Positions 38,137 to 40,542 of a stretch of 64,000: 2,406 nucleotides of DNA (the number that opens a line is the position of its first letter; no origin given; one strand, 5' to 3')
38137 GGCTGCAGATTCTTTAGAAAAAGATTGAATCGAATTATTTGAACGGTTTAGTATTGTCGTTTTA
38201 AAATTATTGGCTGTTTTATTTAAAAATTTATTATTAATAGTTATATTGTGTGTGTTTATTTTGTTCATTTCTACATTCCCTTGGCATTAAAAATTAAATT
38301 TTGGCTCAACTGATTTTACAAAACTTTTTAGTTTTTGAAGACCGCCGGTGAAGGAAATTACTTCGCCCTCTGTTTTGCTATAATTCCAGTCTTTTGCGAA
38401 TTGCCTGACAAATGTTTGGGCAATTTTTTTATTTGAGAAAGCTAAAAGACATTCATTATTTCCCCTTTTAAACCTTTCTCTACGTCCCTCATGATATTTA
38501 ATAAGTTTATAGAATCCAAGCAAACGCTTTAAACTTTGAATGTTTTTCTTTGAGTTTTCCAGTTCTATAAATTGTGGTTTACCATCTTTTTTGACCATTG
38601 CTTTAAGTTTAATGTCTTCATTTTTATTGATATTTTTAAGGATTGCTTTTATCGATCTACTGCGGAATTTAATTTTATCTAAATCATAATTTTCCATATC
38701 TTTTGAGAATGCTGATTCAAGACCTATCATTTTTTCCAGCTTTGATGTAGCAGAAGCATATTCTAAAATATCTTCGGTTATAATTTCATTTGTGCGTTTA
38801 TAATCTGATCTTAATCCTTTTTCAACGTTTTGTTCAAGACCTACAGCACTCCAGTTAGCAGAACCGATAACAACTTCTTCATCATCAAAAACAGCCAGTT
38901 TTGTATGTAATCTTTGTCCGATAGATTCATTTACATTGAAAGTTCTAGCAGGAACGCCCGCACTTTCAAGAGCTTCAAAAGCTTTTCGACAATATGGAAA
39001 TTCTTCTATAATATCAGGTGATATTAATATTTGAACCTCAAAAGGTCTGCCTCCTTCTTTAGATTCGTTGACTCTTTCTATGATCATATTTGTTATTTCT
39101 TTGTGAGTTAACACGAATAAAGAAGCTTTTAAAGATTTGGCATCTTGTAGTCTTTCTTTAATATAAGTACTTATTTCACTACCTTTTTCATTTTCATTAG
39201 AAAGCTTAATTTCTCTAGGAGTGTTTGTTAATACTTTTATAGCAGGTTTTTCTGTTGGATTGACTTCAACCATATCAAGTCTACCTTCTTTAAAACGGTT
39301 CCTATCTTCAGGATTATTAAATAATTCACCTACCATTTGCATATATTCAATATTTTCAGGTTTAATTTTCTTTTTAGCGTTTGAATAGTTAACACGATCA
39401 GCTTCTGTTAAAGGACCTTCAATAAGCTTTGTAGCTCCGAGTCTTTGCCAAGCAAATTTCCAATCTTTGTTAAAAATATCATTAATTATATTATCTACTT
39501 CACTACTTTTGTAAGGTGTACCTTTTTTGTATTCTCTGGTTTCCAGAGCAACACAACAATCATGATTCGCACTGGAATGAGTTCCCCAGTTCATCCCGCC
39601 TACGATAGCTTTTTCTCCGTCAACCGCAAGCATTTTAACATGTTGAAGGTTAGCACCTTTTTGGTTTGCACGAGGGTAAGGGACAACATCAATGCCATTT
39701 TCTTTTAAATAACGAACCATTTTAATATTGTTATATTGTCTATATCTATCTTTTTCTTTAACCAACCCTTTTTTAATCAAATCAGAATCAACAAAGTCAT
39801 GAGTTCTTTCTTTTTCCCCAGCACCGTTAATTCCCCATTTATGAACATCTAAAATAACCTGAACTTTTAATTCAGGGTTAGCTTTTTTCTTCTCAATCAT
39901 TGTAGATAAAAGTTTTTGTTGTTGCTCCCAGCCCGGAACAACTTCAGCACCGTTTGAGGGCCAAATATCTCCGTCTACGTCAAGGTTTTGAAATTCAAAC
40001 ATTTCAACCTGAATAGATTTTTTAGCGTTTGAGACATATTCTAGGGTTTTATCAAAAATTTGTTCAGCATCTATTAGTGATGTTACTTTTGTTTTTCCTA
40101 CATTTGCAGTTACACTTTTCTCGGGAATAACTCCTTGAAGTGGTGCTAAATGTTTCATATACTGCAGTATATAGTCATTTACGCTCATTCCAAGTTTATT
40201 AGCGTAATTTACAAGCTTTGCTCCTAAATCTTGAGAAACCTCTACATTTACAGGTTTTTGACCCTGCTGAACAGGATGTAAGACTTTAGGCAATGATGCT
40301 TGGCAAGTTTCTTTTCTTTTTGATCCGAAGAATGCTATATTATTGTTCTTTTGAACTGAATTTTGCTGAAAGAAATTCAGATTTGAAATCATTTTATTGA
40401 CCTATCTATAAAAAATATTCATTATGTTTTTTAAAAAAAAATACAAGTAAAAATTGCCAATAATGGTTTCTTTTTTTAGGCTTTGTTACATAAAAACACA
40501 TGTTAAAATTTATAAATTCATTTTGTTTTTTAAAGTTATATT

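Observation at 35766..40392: HNH / PLD / DEDDh-exonuclease locus whose products share one N-terminal leader with other hydrolases: candidate export- or targeting-tagged nuclease/lipase arsenal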

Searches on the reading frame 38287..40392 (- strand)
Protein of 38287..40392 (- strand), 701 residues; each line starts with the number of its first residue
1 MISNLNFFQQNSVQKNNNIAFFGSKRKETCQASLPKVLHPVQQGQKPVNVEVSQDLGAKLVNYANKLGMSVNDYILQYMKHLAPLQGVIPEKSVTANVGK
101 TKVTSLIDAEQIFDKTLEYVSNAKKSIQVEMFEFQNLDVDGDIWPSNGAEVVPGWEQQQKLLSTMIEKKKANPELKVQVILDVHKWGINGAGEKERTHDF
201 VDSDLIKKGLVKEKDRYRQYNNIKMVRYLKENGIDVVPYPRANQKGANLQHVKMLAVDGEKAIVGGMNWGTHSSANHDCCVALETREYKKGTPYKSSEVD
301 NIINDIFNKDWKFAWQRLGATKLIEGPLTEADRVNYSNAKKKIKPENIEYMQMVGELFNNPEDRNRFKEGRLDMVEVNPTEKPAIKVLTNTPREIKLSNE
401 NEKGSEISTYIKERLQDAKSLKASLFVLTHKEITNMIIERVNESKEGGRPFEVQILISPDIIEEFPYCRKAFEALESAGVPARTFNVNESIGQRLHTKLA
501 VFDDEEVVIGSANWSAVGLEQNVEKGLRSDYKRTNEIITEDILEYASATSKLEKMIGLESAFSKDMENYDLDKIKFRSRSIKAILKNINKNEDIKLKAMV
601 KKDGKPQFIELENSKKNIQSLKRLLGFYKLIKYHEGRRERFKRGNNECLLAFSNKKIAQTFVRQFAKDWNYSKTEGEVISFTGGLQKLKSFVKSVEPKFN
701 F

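Call 4: search_protein_families(library=pfam, proteins=[window:38287-40392:-], max_evalue=0.01)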
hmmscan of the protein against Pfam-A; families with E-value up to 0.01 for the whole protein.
window:38287-40392:- (701 aa): 3 families
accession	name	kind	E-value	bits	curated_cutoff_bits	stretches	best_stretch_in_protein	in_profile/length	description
PF13091.12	PLDc_2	-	1.2e-25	90.3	27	2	421-538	12-124/132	PLD-like domain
PF00614.28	PLDc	-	1.2e-09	38.2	21.9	2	494-514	4-24/28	Phospholipase D Active site motif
PF00462.30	Glutaredoxin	-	0.0069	17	22.9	0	464-490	8-34/60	Glutaredoxin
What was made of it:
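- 38287..40392 (-): PLD-superfamily protein, 701 aa, two HKD motifs. Layout: disordered leader (aa 1-31), a two-helix segment at aa 54-78 that I read as possibly RHH-like (inference), a bilobed PLD core, and a C-terminal tail. Pfam PLDc_2 E=1.2e-25 (call 4).
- On PLD superfamily (38287-40392): Pfam PLDc_2 matches twice (call 4).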

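Call 6: find_encoding_contigs(protein=window:38287-40392:-, flank=3000, max_places=6)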
Protein window:38287-40392:- (701 aa): 1 contig read that carries it; 1 place shown.
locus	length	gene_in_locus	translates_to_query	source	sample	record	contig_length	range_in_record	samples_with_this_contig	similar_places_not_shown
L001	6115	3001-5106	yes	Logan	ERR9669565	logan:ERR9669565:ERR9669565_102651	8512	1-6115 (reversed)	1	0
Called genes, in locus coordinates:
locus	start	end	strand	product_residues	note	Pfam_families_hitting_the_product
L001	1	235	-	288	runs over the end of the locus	PF02811:PHP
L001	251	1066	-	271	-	PF13277:YmdB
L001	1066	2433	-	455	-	PF12072:RNase_Y_N, PF00013:KH_1 (weak), PF01966:HD, PF08668:HDOD (weak)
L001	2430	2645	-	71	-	-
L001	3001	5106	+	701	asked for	PF13091:PLDc_2, PF00614:PLDc (faint), PF13091:PLDc_2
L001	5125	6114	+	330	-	?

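Call 7: find_homologous_proteins(query=window:38287-40392:-)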
Query window:38287-40392:- (701 aa): 169 proteins with E <= 0.001 among 8000 candidates; the best 120 are listed.
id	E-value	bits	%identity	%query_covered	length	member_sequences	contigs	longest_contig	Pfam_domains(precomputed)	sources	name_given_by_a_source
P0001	0.0e+0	1566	100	100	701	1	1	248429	PF13091.13,PF00614.29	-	-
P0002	4.2e-258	876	57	99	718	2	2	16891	PF13091.13,PF00614.29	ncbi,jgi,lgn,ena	jgi:phosphatidylserine/phosphatidylglycerophosphate/cardiolipin synthase-like enzyme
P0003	9.9e-235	799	55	97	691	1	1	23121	PF13091.13,PF00614.29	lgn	-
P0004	1.0e-233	796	55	99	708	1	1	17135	PF13091.13,PF00614.29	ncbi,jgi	ncbi:MAG: phospholipase D-like domain-containing protein [Candidatus Gastranaerophilaceae bacterium]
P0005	2.5e-222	758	57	88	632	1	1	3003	PF13091.13,PF00614.29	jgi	jgi:phosphatidylserine/phosphatidylglycerophosphate/cardiolipin synthase-like enzyme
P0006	3.2e-213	728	51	98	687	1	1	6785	PF13091.13,PF00614.29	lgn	-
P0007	1.8e-211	722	50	98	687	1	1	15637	PF13091.13,PF00614.29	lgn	-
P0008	3.8e-206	705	54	79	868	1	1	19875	PF13091.13,PF00614.29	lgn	-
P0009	2.1e-202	692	60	73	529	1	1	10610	PF13091.13,PF00614.29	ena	-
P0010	3.8e-202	691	50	98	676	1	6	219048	PF13091.13,PF00614.29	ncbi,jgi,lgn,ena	jgi:phosphatidylserine/phosphatidylglycerophosphate/cardiolipin synthase-like enzyme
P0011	6.9e-201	687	47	99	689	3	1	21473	PF13091.13,PF00614.29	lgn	-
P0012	3.1e-199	682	48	100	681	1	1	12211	PF13091.13,PF00614.29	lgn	-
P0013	5.7e-199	681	50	96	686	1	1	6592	PF13091.13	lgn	-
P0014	1.2e-198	680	52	96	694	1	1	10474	PF13091.13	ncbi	ncbi:MAG: phospholipase D-like domain-containing protein [Cyanobacteriota bacterium]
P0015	3.1e-198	678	47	99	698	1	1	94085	PF13091.13,PF00614.29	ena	-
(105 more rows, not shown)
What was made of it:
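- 38287..40392 (-): 169 homologues, named Gastranaerophilales or Melainabacteria where a source gives a name (call 7).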

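Call 14: search_protein_families(library=ncbifam, proteins=[window:38287-40392:-], max_evalue=1)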
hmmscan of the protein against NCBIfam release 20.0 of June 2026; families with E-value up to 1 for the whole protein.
window:38287-40392:- (701 aa): 7 families
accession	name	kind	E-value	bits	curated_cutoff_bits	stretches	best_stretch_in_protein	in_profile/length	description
NF038319.1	DISARM_DrmC_I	equivalog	1.4e-10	41.1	133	1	491-540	180-229/236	DISARM system phospholipase D-like protein DrmC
NF010492.0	PRK13912.1-3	equivalog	4.4e-10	39.4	297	1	495-530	121-156/178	nuclease NucT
TIGR04265.1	bac_cardiolipin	equivalog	6.9e-07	28.6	290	1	460-554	370-459/483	cardiolipin synthase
NF008427.0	PRK11263.1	equivalog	3.4e-06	26.4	281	1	486-544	280-338/409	cardiolipin synthase ClsB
NF010490.0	PRK13912.1-1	equivalog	3.5e-06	27.2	211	2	493-532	103-142/159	nuclease NucT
NF010491.0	PRK13912.1-2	equivalog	4.6e-06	26.5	225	1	495-534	123-162/180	nuclease NucT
NF010493.0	PRK13912.1-4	equivalog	0.0016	18.5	351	1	489-524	108-143/171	nuclease NucT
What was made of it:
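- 38287..40392 (-): Weak NCBIfam hits to NucT and DrmC (call 14).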

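Call 15: find_related_loci(query=A1, collection=genome_contigs, flank=10000)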
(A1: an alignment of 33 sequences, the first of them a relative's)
Query A1 (701 aa) in genome_contigs; peptide patterns used: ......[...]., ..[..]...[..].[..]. (x = any residue, [..] = any of these).
84 stretches matched a pattern; 73 encode a relative of the query (tblastn E <= 1e-3); 71 distinct loci.
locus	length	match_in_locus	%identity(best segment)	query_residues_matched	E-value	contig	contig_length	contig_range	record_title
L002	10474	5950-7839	52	1-672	0e+0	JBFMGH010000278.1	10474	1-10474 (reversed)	MAG: Cyanobacteriota bacterium isolate MAG292 MAG292_278, whole genome shotgun sequence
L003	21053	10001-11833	48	18-675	0e+0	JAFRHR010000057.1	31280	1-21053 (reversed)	Bacterium isolate RGIG2479 Goat_Jejunum-2__c270227, whole genome shotgun sequence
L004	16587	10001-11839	47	16-673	0e+0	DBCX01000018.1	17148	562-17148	MAG TPA_asm: Cyanobacteria bacterium UBA947 UBA947_contig_4256, whole genome shotgun sequence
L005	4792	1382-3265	46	16-681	0e+0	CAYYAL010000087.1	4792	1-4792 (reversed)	MAG TPA_asm: uncultured Muribaculaceae bacterium isolate binchicken_co154_676 genome assembly, contig: NODE_40771_length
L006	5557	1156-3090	47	1-681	0e+0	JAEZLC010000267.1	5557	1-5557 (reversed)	MAG: Cyanobacteria bacterium OH_CDB_58 k127_1741076, whole genome shotgun sequence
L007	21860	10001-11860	47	17-677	0e+0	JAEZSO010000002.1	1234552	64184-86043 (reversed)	MAG: Cyanobacteria bacterium OH_PDB_230 k127_409332, whole genome shotgun sequence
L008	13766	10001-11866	46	20-679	0e+0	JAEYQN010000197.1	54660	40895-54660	MAG: Cyanobacteria bacterium OH_CBB_238 k127_1682785, whole genome shotgun sequence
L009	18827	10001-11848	47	22-677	0e+0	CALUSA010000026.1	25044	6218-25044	MAG: Candidatus Gastranaerophilales bacterium isolate BRZ_QD__bin22 genome assembly, contig: BRZ_QD__NODE_3095_length_25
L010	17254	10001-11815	47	31-675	0e+0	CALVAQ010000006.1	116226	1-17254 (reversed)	MAG: Candidatus Gastranaerophilales bacterium isolate BRZ_RM__bin51 genome assembly, contig: BRZ_RM__NODE_109_length_116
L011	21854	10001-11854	45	22-679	0e+0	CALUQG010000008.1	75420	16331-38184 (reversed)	MAG: Candidatus Gastranaerophilales bacterium isolate BRZ_DT__bin26 genome assembly, contig: BRZ_DT__NODE_278_length_754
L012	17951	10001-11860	46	17-675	0e+0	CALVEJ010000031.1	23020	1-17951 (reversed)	MAG: Candidatus Gastranaerophilales bacterium isolate BRZ_S__bin91 genome assembly, contig: BRZ_S__NODE_4421_length_2302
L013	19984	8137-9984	46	22-677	0e+0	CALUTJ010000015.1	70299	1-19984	MAG: Candidatus Gastranaerophilales bacterium isolate BRZ_BG__bin84 genome assembly, contig: BRZ_BG__NODE_591_length_702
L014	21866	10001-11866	46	18-677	0e+0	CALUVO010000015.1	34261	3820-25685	MAG: Candidatus Gastranaerophilales bacterium isolate E09__bin203 genome assembly, contig: E09__k127_11572, whole genome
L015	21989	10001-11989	46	15-700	0e+0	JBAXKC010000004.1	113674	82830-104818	MAG: bacterium isolate ELA391 MAG391_4, whole genome shotgun sequence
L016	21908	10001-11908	45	22-688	0e+0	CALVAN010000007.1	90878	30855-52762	MAG: Candidatus Gastranaerophilales bacterium isolate BRZ_MR__bin51 genome assembly, contig: BRZ_MR__NODE_313_length_908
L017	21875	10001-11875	46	15-677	0e+0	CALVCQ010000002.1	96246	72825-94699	MAG: Candidatus Gastranaerophilales bacterium isolate BRZ_AN__bin36 genome assembly, contig: BRZ_AN__NODE_321_length_962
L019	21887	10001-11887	45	4-677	0e+0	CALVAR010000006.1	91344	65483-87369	MAG: Candidatus Gastranaerophilales bacterium isolate BRZ_DG__bin19 genome assembly, contig: BRZ_DG__NODE_417_length_913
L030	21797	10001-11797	45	35-675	2e-175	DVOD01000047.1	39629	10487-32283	MAG TPA_asm: Candidatus Limenecus avicola isolate CHK154-7741 CHK154__C247196_L39629_ERR2241939, whole genome shotgun se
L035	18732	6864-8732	41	17-680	9e-158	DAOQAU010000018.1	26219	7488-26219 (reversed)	MAG TPA_asm: Candidatus Gastranaerophilaceae bacterium isolate AMR_MDS_1254 NODE_1846_length_26219_cov_5.675814, whole g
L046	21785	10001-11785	36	64-699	7e-118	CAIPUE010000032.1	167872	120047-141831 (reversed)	uncultured bacterium isolate Kiruna2_bin-1131 genome assembly, contig: bin-1131:32/60, whole genome shotgun sequence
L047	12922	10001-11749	37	64-674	6e-117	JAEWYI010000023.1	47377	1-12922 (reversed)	MAG: Cyanobacteria bacterium OH_SFB_17 k127_1263951, whole genome shotgun sequence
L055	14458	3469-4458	27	100-536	8e-37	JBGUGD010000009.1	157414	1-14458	MAG: Vampirovibrionaceae bacterium NZW_1234 k127_1233488, whole genome shotgun sequence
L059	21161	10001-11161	27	79-536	6e-34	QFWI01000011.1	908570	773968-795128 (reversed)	MAG: Vampirovibrio chlorellavorus isolate Vc_AZ_2 Contig11, whole genome shotgun sequence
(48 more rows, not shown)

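Call 21: search_protein_families(library=pfam, proteins=[L014:18293-18916:+, L019:16293-17771:-, L014:13699-14655:-, L015:15260-17812:-, L030:8013-9380:-, L011:8440-9903:-, L010:4835-5260:+, L010:9396-9761:-, L017:5308-5868:+, L047:6068-6460:-], max_evalue=0.01)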
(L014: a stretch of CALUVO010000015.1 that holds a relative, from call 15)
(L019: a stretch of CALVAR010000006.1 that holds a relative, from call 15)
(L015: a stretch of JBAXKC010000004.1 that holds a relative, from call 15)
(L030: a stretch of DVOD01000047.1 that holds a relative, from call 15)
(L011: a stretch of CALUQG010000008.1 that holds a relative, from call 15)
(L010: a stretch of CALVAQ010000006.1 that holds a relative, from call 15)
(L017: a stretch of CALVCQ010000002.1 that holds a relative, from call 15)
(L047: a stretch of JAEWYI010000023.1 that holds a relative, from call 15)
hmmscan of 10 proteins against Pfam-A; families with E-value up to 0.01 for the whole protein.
L014:18293-18916:+ (207 aa): 0 families

L019:16293-17771:- (492 aa): 0 families

L014:13699-14655:- (318 aa): 1 family
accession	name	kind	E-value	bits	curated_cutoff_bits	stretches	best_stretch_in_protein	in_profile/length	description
PF20573.4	DUF6782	-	0.0074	16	27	0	119-183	47-109/241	Putative metallopeptidase family (DUF6782)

L015:15260-17812:- (850 aa): 4 families
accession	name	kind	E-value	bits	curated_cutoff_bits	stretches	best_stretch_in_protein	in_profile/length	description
PF08323.17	Glyco_transf_5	-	4.2e-25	89.3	22.7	2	260-400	62-185/239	Starch synthase catalytic domain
PF13692.12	Glyco_trans_1_4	-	3.1e-15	57.1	27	1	592-710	7-116/142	Glycosyl transferases group 1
PF00534.26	Glycos_transf_1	-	4.5e-14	52.8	26.4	1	593-711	22-133/172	Glycosyl transferases group 1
PF20706.3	GT4-conflict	-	0.00016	21.2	26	1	591-778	202-380/385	Family 4 Glycosyltransferase in conflict systems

L030:8013-9380:- (455 aa): 2 families
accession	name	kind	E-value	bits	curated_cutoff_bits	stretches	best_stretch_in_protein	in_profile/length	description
PF01966.28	HD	-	9.8e-13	48.8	22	1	125-267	2-115/116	HD domain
PF13286.11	HD_assoc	-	8e-09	36.4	22.2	1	418-448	60-89/91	Phosphohydrolase-associated domain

L011:8440-9903:- (487 aa): 3 families
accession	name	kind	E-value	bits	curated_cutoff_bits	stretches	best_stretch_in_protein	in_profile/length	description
PF01966.28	HD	-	2.4e-12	47.6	22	1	154-295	2-114/116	HD domain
PF13286.11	HD_assoc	-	1.2e-10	42.2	22.2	1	451-478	61-90/91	Phosphohydrolase-associated domain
PF04818.19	CID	-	0.0012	19.5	23.9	1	299-381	15-88/120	CID domain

L010:4835-5260:+ (141 aa): 0 families

L010:9396-9761:- (121 aa): 0 families

L017:5308-5868:+ (186 aa): 0 families

L047:6068-6460:- (130 aa): 1 family
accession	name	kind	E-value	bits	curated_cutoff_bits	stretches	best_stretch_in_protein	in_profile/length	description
PF13236.11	CLU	-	0.00024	21.4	24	1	23-76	3-56/225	Clustered mitochondria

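Call 41: search_protein_families(library=pfam, proteins=[L019:17798-19069:-, L019:19202-20701:+, L007:18664-19959:-, L009:3368-4069:+, L035:14158-14547:+, L003:5655-6752:-, L046:8107-9660:-, L010:7786-8316:-, L017:20209-21000:+, L019:553-1092:-], max_evalue=0.01)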
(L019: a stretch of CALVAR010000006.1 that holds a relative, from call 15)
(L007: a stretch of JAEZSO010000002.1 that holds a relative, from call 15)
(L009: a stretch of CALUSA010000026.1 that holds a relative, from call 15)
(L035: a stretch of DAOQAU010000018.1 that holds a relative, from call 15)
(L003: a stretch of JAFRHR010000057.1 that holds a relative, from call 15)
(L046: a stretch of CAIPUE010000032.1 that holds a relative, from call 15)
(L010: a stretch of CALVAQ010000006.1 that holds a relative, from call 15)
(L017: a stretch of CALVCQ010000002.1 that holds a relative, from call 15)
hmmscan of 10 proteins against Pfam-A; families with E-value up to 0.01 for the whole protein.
L019:17798-19069:- (423 aa): 2 families
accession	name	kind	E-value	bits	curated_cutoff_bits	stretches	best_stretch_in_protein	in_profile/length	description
PF08282.18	Hydrolase_3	-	0.0003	21.1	20.9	1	60-308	20-221/255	haloacid dehalogenase-like hydrolase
PF05116.19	S6PP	-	0.00065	19.8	20.3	0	56-155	19-109/247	Sucrose-6F-phosphate phosphohydrolase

L019:19202-20701:+ (499 aa): 3 families
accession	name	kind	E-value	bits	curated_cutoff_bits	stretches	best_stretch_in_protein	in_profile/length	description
PF00069.31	Pkinase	-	2.8e-07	30.6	31.7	1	98-222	29-154/263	Protein kinase domain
PF03109.22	ABC1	-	1.7e-06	27.8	22.9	1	146-218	140-220/244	ABC1 atypical kinase-like domain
PF25568.1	AAA_lid_At3g28540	-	0.00024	21.4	27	0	440-471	20-51/75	At3g28540-like, AAA+ ATPase lid domain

L007:18664-19959:- (431 aa): 0 families

L009:3368-4069:+ (233 aa): 1 family
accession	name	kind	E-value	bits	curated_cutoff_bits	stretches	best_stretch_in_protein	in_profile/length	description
PF13673.13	Acetyltransf_10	-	0.0011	19.3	23.6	1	64-177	3-110/128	Acetyltransferase (GNAT) domain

L035:14158-14547:+ (129 aa): 0 families

L003:5655-6752:- (365 aa): 0 families

L046:8107-9660:- (517 aa): 0 families

L010:7786-8316:- (176 aa): 0 families

L017:20209-21000:+ (263 aa): 2 families
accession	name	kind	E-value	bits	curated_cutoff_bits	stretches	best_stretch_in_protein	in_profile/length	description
PF01739.24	CheR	-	4.1e-21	75.7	27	2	36-127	2-95/195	CheR methyltransferase, SAM binding domain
PF13847.12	Methyltransf_31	-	1e-05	25.7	27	1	176-242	55-119/145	Methyltransferase domain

L019:553-1092:- (179 aa): 0 families
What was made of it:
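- On Sliding-clamp-binding motif: Non-DNA carriers exist (calls 21, 41).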
